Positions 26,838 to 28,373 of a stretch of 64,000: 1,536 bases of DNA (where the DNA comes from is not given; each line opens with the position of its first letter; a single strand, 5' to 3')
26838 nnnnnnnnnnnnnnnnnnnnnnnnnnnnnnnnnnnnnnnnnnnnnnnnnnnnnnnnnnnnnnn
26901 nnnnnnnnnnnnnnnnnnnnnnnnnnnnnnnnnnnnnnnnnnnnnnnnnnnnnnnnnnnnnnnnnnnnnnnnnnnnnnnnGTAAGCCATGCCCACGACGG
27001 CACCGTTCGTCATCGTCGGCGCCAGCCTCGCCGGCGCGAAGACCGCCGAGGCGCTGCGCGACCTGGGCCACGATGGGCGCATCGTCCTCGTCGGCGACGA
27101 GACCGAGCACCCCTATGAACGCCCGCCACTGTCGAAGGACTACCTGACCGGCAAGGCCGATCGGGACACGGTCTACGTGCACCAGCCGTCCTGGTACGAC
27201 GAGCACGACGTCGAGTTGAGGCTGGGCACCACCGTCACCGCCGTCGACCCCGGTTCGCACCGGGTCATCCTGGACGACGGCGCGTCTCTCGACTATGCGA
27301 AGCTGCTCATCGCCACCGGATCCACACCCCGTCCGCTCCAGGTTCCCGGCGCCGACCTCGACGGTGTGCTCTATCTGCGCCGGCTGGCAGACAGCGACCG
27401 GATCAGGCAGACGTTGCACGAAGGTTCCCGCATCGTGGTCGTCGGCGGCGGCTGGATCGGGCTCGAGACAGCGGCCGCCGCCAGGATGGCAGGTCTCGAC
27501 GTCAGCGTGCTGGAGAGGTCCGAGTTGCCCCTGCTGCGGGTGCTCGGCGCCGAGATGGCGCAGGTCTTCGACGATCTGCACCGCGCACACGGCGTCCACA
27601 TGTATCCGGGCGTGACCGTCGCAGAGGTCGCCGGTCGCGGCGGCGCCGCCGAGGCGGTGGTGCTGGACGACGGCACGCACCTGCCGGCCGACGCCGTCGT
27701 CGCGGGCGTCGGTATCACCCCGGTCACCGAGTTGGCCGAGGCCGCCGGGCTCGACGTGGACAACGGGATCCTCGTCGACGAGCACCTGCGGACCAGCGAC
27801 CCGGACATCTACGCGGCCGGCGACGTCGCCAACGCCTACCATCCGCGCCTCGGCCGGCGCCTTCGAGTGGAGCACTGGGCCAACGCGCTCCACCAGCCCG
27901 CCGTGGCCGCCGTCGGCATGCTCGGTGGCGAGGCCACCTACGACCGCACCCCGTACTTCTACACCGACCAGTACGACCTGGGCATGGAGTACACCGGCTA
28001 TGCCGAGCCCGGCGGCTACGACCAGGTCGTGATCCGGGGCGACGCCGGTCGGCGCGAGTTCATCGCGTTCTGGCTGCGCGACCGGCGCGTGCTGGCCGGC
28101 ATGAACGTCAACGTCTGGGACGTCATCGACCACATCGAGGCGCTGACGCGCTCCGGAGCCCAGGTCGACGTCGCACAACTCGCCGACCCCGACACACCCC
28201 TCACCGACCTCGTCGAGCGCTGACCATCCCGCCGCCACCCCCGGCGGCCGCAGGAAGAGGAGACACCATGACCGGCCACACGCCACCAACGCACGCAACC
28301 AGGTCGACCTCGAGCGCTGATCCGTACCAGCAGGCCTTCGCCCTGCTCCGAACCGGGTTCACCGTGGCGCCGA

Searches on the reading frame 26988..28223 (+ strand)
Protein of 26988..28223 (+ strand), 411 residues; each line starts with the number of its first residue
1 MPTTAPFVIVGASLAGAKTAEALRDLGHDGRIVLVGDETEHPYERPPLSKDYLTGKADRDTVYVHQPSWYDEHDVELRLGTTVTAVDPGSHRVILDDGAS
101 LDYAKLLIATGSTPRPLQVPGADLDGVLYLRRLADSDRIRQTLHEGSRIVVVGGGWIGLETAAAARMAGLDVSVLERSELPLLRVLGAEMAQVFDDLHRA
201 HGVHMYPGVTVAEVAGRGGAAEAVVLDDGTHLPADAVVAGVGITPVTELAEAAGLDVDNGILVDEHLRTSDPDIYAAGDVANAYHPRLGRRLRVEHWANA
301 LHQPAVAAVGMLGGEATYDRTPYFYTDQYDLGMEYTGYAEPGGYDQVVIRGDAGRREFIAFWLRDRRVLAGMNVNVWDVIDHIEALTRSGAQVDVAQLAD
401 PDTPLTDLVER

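Call 58: search_protein_families(library=pfam, proteins=[window:26988-28223:+], max_evalue=0.001)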
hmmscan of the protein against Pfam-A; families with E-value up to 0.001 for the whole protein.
window:26988-28223:+ (411 aa): 7 families
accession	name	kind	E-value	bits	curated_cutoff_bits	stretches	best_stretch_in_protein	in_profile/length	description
PF07992.20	Pyr_redox_2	-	1e-71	242.2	26.1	1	7-303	3-290/291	Pyridine nucleotide-disulphide oxidoreductase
PF00070.33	Pyr_redox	-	6.4e-20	71.9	22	1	148-228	1-81/82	Pyridine nucleotide-disulphide oxidoreductase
PF14759.12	Reductase_C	-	6.1e-17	62.3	25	1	323-408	1-84/85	Reductase C-terminal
PF13738.12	Pyr_redox_3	-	3.1e-06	27.1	30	1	70-278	91-305/305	Pyridine nucleotide-disulphide oxidoreductase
PF13450.12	NAD_binding_8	-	4e-06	27.5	21.9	0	151-179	1-29/68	NAD(P)-binding Rossmann-like domain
PF03486.20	HI0933_like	-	0.00013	22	50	0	148-181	2-35/244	HI0933-like protein Rossmann domain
PF01266.30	DAO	-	0.00039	20.5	27.9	0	148-179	1-32/353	FAD dependent oxidoreductase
